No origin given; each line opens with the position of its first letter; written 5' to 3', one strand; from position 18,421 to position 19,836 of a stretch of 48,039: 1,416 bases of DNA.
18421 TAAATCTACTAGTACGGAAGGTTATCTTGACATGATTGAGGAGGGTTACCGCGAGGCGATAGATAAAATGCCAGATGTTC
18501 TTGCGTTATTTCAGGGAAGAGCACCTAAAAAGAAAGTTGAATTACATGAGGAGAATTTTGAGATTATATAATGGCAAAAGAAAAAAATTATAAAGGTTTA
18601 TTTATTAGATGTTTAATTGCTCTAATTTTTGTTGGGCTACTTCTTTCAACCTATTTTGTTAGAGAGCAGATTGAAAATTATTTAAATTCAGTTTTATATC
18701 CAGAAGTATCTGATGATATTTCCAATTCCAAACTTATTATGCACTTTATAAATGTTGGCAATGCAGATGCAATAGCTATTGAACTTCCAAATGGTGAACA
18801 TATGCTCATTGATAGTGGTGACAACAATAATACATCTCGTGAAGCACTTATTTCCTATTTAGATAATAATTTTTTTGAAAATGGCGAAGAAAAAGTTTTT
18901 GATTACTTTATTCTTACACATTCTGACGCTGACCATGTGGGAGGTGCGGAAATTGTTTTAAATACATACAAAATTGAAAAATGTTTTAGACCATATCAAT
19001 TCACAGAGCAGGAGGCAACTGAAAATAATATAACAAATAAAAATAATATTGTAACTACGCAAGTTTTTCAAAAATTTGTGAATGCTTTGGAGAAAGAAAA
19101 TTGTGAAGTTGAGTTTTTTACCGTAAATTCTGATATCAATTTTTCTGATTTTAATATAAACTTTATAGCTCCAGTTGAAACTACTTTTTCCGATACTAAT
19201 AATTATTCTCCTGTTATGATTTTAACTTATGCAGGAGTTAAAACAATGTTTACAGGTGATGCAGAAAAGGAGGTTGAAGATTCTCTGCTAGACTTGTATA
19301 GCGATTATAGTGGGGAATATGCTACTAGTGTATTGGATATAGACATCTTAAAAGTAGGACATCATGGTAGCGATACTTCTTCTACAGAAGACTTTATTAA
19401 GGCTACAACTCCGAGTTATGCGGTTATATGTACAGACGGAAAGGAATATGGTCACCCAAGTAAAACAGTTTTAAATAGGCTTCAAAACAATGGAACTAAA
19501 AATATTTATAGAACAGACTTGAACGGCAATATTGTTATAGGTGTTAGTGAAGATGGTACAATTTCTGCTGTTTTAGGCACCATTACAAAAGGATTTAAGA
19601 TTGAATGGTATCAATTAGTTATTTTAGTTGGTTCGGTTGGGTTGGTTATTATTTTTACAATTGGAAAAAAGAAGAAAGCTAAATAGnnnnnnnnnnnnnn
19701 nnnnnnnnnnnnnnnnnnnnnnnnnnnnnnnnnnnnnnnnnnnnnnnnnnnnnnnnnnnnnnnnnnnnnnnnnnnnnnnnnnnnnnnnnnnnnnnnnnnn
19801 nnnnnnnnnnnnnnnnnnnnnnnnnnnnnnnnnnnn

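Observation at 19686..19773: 88-nt perfect four-way-junction palindrome abutting the stop codon of the MBL/ComEC-like gene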

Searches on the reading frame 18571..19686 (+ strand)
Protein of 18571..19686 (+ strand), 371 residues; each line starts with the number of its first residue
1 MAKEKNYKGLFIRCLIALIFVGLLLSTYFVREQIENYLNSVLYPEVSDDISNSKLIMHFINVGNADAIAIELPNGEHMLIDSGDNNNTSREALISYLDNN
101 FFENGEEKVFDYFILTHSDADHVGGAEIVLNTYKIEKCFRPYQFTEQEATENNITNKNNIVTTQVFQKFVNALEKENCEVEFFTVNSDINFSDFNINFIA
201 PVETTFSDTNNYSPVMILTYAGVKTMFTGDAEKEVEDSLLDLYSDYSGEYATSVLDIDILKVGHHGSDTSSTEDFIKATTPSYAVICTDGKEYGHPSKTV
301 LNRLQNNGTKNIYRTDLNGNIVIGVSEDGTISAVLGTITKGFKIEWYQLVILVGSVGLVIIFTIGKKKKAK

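Call 9: search_protein_families(library=pfam, proteins=[window:18571-19686:+])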
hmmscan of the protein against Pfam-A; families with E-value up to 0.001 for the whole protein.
window:18571-19686:+ (371 aa): 1 family
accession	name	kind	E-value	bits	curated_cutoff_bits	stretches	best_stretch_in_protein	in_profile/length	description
PF00753.33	Lactamase_B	-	3.1e-15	57.1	22.7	1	62-290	3-195/196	Metallo-beta-lactamase superfamily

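Call 10: find_encoding_contigs(protein=window:18571-19686:+, flank=10000, max_places=10)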
Protein window:18571-19686:+ (371 aa): no gene with exactly this product is on record in the collection.

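Call 11: find_homologous_proteins(query=window:18571-19686:+)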
Query window:18571-19686:+ (371 aa): 2697 proteins with E <= 0.001 among 6239 candidates; the best 120 are listed.
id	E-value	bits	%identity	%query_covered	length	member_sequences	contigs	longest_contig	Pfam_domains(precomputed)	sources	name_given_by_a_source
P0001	7.1e-238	806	98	100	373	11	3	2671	PF00753.34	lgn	-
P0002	6.5e-203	691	82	100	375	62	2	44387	PF00753.34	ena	-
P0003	1.9e-182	624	76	98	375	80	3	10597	PF00753.34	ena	-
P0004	2.9e-180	617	74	98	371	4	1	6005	PF00753.34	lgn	-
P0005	1.8e-179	614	75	98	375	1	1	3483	PF00753.34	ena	-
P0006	3.2e-167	574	70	98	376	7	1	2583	PF00753.34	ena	-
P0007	1.6e-138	480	61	98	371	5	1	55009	PF23023.2,PF00753.34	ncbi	-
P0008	4.5e-78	281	40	94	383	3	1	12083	PF00753.34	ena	-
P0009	1.7e-77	279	40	98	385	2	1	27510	PF00753.34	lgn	-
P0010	2.6e-74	268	43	95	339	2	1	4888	PF00753.34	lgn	-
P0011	1.1e-71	260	41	98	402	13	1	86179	PF00753.34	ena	-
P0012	1.5e-71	259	39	97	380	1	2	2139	PF00753.34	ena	-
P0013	1.0e-70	257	39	100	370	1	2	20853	PF23023.2,PF00753.34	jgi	-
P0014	1.3e-70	256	40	98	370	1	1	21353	PF23023.2,PF00753.34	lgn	-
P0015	1.9e-70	256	41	95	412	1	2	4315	PF00753.34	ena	-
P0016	3.8e-70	255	38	100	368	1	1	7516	PF23023.2,PF00753.34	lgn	-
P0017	6.3e-70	254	42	97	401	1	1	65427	PF00753.34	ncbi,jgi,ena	ncbi:MAG: MBL fold metallo-hydrolase [Clostridia bacterium]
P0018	1.4e-69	253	42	98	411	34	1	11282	PF00753.34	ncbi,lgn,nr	ncbi:MAG: MBL fold metallo-hydrolase [Firmicutes bacterium]|nr:MBL fold metallo-hydrolase [Bacillota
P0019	5.5e-69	251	41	98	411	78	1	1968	PF00753.34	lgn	-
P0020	1.4e-68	250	40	95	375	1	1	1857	PF00753.34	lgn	-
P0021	2.3e-68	249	39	97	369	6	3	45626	PF00753.34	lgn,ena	-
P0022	2.9e-68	249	42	98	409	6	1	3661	PF00753.34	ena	-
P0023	3.1e-68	248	38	100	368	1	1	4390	PF23023.2,PF00753.34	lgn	-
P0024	3.8e-68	248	38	99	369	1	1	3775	PF00753.34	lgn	-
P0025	7.2e-68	247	41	90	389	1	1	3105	PF00753.34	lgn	-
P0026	1.1e-67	247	40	98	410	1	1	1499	PF00753.34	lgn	-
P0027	1.5e-67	246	38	92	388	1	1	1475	PF00753.34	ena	-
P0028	2.0e-67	246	39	98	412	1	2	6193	PF00753.34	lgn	-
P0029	3.5e-67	245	38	100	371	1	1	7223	PF23023.2,PF00753.34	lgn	-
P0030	5.3e-67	244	40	92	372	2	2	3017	PF23023.2,PF00753.34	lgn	-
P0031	1.4e-66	243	36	99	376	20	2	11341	PF00753.34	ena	-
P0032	1.5e-66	243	40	95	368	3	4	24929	PF23023.2,PF00753.34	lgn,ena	-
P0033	1.6e-66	243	40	97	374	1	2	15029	PF00753.34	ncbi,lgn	-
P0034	3.6e-66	242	38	96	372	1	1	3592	PF23023.2,PF00753.34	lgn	-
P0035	4.4e-66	241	39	100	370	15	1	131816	PF23023.2,PF00753.34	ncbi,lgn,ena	-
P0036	4.6e-66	241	40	96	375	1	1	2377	PF00753.34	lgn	-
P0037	8.5e-66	240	38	100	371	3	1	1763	PF23023.2,PF00753.34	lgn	-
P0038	9.1e-66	240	37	100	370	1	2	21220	PF23023.2,PF00753.34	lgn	-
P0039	2.5e-65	239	38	100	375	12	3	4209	PF00753.34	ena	-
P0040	4.4e-65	238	35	100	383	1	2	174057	PF00753.34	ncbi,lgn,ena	-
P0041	4.8e-65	238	43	82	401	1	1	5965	PF00753.34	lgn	-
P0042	6.4e-65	238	38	97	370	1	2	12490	PF23023.2,PF00753.34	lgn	-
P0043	2.3e-64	236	38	87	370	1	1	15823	PF23023.2,PF00753.34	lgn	-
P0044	3.7e-64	235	40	88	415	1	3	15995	PF00753.34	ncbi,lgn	-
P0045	4.0e-64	235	38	96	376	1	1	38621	PF23023.2,PF00753.34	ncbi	-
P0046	5.1e-64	235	40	98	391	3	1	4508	PF00753.34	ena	-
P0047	6.8e-64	234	40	89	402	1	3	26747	PF00753.34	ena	-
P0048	7.9e-64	234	39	98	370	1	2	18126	PF23023.2,PF00753.34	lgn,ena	-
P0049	1.9e-63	233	41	96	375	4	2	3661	PF00753.34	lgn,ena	-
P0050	3.2e-63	232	40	93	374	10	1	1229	PF00753.34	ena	-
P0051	4.3e-63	232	40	84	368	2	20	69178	PF23023.2,PF00753.34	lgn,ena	-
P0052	9.7e-63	230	39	92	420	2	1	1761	PF23023.2,PF00753.34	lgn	-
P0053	1.2e-62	230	38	97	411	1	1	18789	PF23023.2,PF00753.34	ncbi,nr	ncbi:MAG: MBL fold metallo-hydrolase [Clostridia bacterium]|nr:MBL fold metallo-hydrolase [Clostridi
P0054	1.9e-62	229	39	94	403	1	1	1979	PF23023.2,PF00753.34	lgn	-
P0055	3.3e-62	229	40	89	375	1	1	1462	PF00753.34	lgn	-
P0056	3.6e-62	228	39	89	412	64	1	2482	PF00753.34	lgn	-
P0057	9.1e-62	227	40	94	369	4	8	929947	PF00753.34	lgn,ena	-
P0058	9.3e-62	227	37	95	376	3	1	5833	PF00753.34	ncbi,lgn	-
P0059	1.2e-61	227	35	94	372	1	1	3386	PF23023.2,PF00753.34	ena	-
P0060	1.5e-61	226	40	94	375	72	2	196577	PF00753.34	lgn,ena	-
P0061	2.4e-61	226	41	94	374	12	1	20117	PF00753.34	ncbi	ncbi:MAG: ComEC/Rec2 family competence protein [Christensenellales bacterium]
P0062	3.9e-61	225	38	97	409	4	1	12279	PF00753.34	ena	-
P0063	5.0e-61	225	37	94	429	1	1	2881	PF16661.12,PF23023.2,PF00753.34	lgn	-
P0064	6.9e-61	224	37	99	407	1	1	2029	PF00753.34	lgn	-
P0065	8.8e-61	224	36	95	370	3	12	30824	PF23023.2,PF00753.34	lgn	-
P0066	1.3e-60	223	39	97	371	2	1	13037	PF00753.34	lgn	-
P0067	2.0e-60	223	39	97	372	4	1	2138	PF00753.34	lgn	-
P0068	2.2e-60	223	38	98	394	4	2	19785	PF00753.34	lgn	-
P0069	2.4e-60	222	40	94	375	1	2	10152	PF00753.34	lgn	-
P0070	3.4e-60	222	37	97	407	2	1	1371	PF00753.34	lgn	-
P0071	5.7e-60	221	37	98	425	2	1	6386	PF16661.12,PF00753.34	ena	-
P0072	5.9e-60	221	36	97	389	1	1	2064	PF00753.34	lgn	-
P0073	7.7e-60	221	39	95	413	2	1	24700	PF16661.12,PF23023.2,PF00753.34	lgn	-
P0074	8.1e-60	221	34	99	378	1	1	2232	PF00753.34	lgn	-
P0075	8.3e-60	221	37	88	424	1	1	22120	PF00753.34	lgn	-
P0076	1.4e-59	220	38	99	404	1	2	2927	PF00753.34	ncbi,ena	-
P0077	1.4e-59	220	38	97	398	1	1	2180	PF00753.34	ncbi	-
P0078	4.4e-59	218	35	97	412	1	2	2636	PF00753.34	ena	-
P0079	4.8e-59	218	37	89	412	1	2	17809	PF00753.34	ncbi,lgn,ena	-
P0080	5.4e-59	218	36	93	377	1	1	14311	PF16661.12,PF00753.34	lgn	-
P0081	6.3e-59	218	36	89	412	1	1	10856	PF00753.34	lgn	-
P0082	8.2e-59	217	35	94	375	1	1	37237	PF23023.2,PF00753.34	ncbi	-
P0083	1.8e-58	216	36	86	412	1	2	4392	PF00753.34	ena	-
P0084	2.4e-58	216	39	82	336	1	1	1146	PF00753.34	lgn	-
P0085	5.3e-58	215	36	96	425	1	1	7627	PF00753.34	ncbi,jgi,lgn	jgi:competence protein ComEC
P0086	1.5e-57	213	38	94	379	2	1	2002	PF23023.2,PF00753.34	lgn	-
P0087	3.3e-57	212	35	98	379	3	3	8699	PF00753.34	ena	-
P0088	3.6e-57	212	38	94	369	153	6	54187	PF00753.34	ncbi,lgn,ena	-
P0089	4.6e-57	212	38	87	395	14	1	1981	PF00753.34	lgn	-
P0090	9.8e-57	211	38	87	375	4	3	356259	PF23023.2,PF00753.34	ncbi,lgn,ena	-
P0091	1.0e-56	211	36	98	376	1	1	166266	PF00753.34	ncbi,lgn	ncbi:MAG: ComEC/Rec2 family competence protein [Spirochaetales bacterium]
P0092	1.4e-56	210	36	90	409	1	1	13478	PF00753.34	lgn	-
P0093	7.0e-56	208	35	94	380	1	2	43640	PF23023.2,PF00753.34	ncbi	-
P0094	1.9e-55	206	36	98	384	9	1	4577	PF00753.34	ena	-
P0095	5.6e-55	205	37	84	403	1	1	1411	PF00753.34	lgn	-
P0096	1.0e-54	204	34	97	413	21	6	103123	PF00753.34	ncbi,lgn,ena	-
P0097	1.8e-54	203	37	96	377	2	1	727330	PF00753.34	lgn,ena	-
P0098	1.7e-53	200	35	98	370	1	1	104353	PF00753.34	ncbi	-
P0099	5.8e-53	198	33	97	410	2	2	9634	PF00753.34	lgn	-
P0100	5.9e-53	198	36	95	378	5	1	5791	PF00753.34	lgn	-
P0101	2.1e-52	196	34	96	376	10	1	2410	PF00753.34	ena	-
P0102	2.9e-52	196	34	100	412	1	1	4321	PF00753.34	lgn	-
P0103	6.9e-52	195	34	98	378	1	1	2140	PF00753.34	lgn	-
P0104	7.6e-52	195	33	98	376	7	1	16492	PF23023.2,PF00753.34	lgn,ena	-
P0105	8.1e-52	194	35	90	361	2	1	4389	PF00753.34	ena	-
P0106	8.1e-52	194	35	99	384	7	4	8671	PF00753.34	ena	-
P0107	8.2e-52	194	40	75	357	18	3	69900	PF00753.34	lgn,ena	-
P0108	9.0e-52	194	37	94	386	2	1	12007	PF00753.34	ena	-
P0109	9.8e-52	194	35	98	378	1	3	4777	PF23023.2,PF00753.34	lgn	-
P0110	1.0e-51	194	37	88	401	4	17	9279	PF00753.34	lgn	-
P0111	1.2e-51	194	35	100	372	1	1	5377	PF23023.2,PF00753.34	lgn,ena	-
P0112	2.2e-51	193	35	99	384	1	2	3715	PF00753.34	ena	-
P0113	2.6e-51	193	39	86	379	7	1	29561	PF00753.34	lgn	-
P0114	3.2e-51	192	36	96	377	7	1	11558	PF23023.2,PF00753.34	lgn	-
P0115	5.4e-51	192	35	99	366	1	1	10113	PF23023.2,PF00753.34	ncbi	-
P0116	8.4e-51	191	35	94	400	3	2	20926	PF00753.34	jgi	-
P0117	1.4e-50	190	35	99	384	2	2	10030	PF23023.2,PF00753.34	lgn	-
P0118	1.7e-50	190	36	98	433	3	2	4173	PF00753.34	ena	-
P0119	7.8e-50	188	35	86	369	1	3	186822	PF16661.12,PF23023.2,PF00753.34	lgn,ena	-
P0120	1.4e-49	187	34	100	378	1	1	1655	PF23023.2,PF00753.34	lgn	-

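Call 12: find_encoding_contigs(protein=P0002, flank=10000, max_places=3)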
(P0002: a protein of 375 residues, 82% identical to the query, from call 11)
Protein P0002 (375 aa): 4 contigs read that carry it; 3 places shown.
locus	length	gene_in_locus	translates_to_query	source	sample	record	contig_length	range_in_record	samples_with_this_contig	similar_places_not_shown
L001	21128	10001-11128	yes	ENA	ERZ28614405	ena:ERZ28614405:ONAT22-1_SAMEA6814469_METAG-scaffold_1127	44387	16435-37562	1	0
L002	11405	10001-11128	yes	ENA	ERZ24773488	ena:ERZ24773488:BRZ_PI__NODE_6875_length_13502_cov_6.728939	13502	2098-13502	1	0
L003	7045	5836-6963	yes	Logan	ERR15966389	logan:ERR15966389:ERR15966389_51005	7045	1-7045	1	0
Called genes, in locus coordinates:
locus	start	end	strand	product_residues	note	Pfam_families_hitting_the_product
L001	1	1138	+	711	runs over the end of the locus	PF08206:OB_RNB (weak), PF17876:CSD2, PF00773:RNB, PF00575:S1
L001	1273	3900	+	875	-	PF01935:DUF87, PF19044:P-loop_TraG, PF12846:AAA_10 (weak)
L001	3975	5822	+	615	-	-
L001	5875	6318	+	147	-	PF01668:SmpB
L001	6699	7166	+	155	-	PF00293:NUDIX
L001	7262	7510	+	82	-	PF21645:FakA-like_M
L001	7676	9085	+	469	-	-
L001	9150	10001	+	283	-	PF01734:Patatin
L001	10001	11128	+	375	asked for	PF00753:Lactamase_B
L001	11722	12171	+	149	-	-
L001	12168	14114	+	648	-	PF00456:Transketolase_N, PF02779:Transket_pyr, PF02780:Transketolase_C, PF22613:Transketolase_C_1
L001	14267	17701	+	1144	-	PF01855:POR_N, PF17147:PFOR_II, PF01558:POR, PF10371:EKR, PF00037:Fer4 (weak), PF12837:Fer4_6 (weak), PF12838:Fer4_7, PF02775:TPP_enzyme_C, +4 more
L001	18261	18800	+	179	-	PF01416:PseudoU_synth_1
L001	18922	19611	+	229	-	-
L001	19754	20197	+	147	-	PF00572:Ribosomal_L13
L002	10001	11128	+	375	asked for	PF00753:Lactamase_B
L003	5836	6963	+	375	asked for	PF00753:Lactamase_B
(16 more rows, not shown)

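Call 13: find_encoding_contigs(protein=P0007, flank=10000, max_places=3)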
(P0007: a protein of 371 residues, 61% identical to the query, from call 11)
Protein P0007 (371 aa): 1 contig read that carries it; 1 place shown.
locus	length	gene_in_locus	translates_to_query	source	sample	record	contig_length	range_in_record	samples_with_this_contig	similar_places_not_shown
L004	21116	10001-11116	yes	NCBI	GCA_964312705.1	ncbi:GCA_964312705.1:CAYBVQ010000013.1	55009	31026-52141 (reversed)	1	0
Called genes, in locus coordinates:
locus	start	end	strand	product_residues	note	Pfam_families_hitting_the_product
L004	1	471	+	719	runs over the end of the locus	PF08206:OB_RNB (weak), PF17876:CSD2, PF00773:RNB, PF00575:S1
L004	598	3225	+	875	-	PF01935:DUF87, PF19044:P-loop_TraG, PF12846:AAA_10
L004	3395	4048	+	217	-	-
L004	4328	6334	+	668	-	-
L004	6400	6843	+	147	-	PF01668:SmpB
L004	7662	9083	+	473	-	-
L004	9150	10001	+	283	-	PF01734:Patatin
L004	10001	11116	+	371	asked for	PF23023:Anti-Pycsar_Apyc1 (weak), PF00753:Lactamase_B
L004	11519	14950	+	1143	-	PF01855:POR_N, PF17147:PFOR_II, PF01558:POR, PF10371:EKR, PF00037:Fer4 (weak), PF12838:Fer4_7, PF13484:Fer4_16, PF02775:TPP_enzyme_C, +5 more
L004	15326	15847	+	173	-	-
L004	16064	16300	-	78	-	PF06257:VEG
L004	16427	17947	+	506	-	PF12673:SipL (faint)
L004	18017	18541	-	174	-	PF09551:Spore_II_R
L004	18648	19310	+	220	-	PF08823:PG_binding_2 (faint), PF01471:PG_binding_1, PF09374:PG_binding_3 (faint), PF07486:Hydrolase_2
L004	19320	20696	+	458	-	PF20769:YPEB_N, PF14620:YPEB_PepSY1-2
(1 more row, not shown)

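Call 14: find_encoding_contigs(protein=P0001, flank=10000, max_places=3)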
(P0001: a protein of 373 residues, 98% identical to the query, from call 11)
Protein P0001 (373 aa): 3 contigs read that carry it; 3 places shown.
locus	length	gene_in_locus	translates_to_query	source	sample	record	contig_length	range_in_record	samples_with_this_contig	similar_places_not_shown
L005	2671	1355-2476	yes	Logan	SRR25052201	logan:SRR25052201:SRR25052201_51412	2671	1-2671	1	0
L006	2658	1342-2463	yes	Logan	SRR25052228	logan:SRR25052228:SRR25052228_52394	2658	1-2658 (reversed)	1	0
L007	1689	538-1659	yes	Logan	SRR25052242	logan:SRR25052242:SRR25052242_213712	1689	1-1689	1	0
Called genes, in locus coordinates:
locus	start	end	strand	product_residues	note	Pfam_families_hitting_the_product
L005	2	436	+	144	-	?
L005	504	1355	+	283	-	PF01734:Patatin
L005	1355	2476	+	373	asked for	PF00753:Lactamase_B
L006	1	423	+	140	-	?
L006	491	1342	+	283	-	PF01734:Patatin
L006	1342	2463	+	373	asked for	PF00753:Lactamase_B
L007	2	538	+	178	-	?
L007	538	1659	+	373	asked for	PF00753:Lactamase_B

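Call 25: find_related_loci(query=A1, collection=genome_contigs, flank=10000)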
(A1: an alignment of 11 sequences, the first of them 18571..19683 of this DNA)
Query A1 (371 aa) in genome_contigs; peptide patterns used: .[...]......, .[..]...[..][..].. (x = any residue, [..] = any of these).
158 stretches matched a pattern; 102 encode a relative of the query (tblastn E <= 1e-3); the best 80 are kept; 80 distinct loci.
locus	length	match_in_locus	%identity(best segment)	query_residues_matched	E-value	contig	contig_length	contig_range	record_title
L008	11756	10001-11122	82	1-371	0e+0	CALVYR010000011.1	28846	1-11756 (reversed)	MAG: uncultured Clostridia bacterium isolate BRZ_GA__bin74 genome assembly, contig: BRZ_GA__NODE_2386_length_28846_cov_7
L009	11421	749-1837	74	1-365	0e+0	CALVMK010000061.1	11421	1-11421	MAG: uncultured Clostridia bacterium isolate E13__bin66 genome assembly, contig: E13__k127_3088915, whole genome shotgun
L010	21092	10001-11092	69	2-365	1e-173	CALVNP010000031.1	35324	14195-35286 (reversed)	MAG: uncultured Clostridia bacterium isolate E07__bin144 genome assembly, contig: E07__k127_227046, whole genome shotgun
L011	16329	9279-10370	70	2-365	2e-173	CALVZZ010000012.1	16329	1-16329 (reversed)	MAG: uncultured Clostridia bacterium isolate E08__bin117 genome assembly, contig: E08__k127_7452168, whole genome shotgu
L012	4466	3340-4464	39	1-370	3e-80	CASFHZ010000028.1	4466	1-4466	uncultured Christensenella sp. isolate SI.B35.metabat-bins.175 genome assembly, contig: SI.B35.metabat-bins.175.fa_k141_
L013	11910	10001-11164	42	1-362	7e-76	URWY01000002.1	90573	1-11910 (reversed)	uncultured Firmicutes bacterium isolate UMGS1429 genome assembly, contig: NODE_54_length_90573_cov_5.176451, whole genom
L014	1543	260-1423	41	1-362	9e-80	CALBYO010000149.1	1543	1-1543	MAG TPA_asm: uncultured Firmicutes bacterium isolate SRR1747063_bin.14_CONCOCT_v1.1_MAG genome assembly, contig: ERZ8082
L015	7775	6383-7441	43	1-329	9e-73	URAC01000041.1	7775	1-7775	uncultured Firmicutes bacterium isolate UMGS808 genome assembly, contig: NODE_1686_length_7775_cov_10.094819, whole geno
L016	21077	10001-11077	37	6-362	2e-71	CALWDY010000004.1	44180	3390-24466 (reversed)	MAG: uncultured Clostridia bacterium isolate E03__bin344 genome assembly, contig: E03__k127_2621928, whole genome shotgu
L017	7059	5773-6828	40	2-332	3e-71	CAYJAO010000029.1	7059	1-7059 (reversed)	MAG TPA_asm: uncultured Lachnospiraceae bacterium isolate ERP122455_co2_253 genome assembly, contig: NODE_3634_length_70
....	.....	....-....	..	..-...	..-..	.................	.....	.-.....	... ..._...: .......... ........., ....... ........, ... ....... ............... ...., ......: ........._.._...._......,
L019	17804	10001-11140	37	7-360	2e-66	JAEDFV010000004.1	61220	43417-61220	MAG: Clostridia bacterium isolate MAG093 NODE_253_length_61220_cov_6.103360, whole genome shotgun sequence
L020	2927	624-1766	38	3-371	2e-64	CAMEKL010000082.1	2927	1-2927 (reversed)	MAG: uncultured Firmicutes bacterium isolate SRR15057930_bin.9_metaWRAP_v1.3_MAG genome assembly, contig: ERZ10407438.16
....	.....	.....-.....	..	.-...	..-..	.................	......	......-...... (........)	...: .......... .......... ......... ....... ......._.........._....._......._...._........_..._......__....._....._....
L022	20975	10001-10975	38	15-347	2e-63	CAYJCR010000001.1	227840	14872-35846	MAG TPA_asm: uncultured Lachnospiraceae bacterium isolate ERP122455_co2_184 genome assembly, contig: NODE_1_length_22784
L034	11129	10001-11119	31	10-371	6e-47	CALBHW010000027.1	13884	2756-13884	MAG TPA_asm: uncultured Clostridia bacterium isolate SRR1747054_bin.4_CONCOCT_v1.1_MAG genome assembly, contig: ERZ80828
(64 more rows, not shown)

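Call 34: search_protein_families(library=pfam, proteins=[L034:94-1350:+, L034:1565-2011:+, L012:1169-2029:+, L019:13591-14058:+, L019:14195-16870:-, L009:2194-2640:+], max_evalue=0.01)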
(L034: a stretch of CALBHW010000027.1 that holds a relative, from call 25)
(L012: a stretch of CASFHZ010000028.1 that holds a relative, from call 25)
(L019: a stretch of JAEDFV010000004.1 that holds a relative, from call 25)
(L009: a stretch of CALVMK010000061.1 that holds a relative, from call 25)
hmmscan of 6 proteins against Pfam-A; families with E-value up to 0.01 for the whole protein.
L034:94-1350:+ (419 aa): 4 families
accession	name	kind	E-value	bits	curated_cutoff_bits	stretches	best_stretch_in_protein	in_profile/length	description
PF00773.25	RNB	-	1.1e-89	301.4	29.3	1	3-287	45-325/326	RNB domain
PF00575.29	S1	-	7.8e-12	45.8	22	1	335-413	3-72/74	S1 RNA binding domain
PF18614.7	RNase_II_C_S1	-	0.0025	18.1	26.6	0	393-415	37-59/59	RNase II-type exonuclease C-terminal S1 domain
PF22825.2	HpiC1-like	-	0.0088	16.6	27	0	375-416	131-172/174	HpiC1 cyclase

L034:1565-2011:+ (149 aa): 1 family
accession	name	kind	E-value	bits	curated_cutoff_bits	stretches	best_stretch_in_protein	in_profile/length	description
PF01668.23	SmpB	-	5.5e-48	163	27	1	4-144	1-141/143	SmpB protein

L012:1169-2029:+ (287 aa): 1 family
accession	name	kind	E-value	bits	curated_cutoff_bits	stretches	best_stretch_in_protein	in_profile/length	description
PF13306.12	LRR_5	-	2e-21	76.7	27.7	2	106-162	21-77/127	BspA type Leucine rich repeat region (6 copies)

L019:13591-14058:+ (156 aa): 2 families
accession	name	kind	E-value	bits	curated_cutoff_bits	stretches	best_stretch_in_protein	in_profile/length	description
PF03449.20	GreA_GreB_N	-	2.8e-28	98.4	24.5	1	5-74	2-71/71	Transcription elongation factor, N-terminal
PF01272.25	GreA_GreB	-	2.7e-27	95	26.9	1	81-155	2-76/77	Transcription elongation factor, GreA/GreB, C-term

L019:14195-16870:- (891 aa): 8 families
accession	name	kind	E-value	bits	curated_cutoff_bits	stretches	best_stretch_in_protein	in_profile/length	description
PF19044.6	P-loop_TraG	-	4.4e-17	62.3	25.8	2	485-574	11-103/413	TraG P-loop domain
PF01935.23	DUF87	-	4.5e-09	37.2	23.2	1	492-592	15-84/220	Helicase HerA, central domain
PF12846.13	AAA_10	-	1.2e-07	31.6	27.5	1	499-574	20-102/362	AAA-like domain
PF01580.24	FtsK_SpoIIIE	-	0.00024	21.1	24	1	497-535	39-78/221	FtsK/SpoIIIE family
PF13401.12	AAA_22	-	0.0013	19.5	27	0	501-637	6-109/130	AAA domain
PF10412.15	TrwB_AAD_bind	-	0.0029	17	20.5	0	497-541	12-56/387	Type IV secretion-system coupling protein DNA-binding domain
PF01656.29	CbiA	-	0.008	16.6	25.4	0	505-591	4-54/125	CobQ/CobB/MinD/ParA nucleotide binding domain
PF13191.12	AAA_16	-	0.0082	17.1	32.6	0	501-621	25-142/167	AAA ATPase domain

L009:2194-2640:+ (149 aa): 1 family
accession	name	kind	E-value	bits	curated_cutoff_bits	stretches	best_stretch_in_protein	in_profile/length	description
PF01202.28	SKI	-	1.1e-05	26.1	22.1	1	21-100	11-93/159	Shikimate kinase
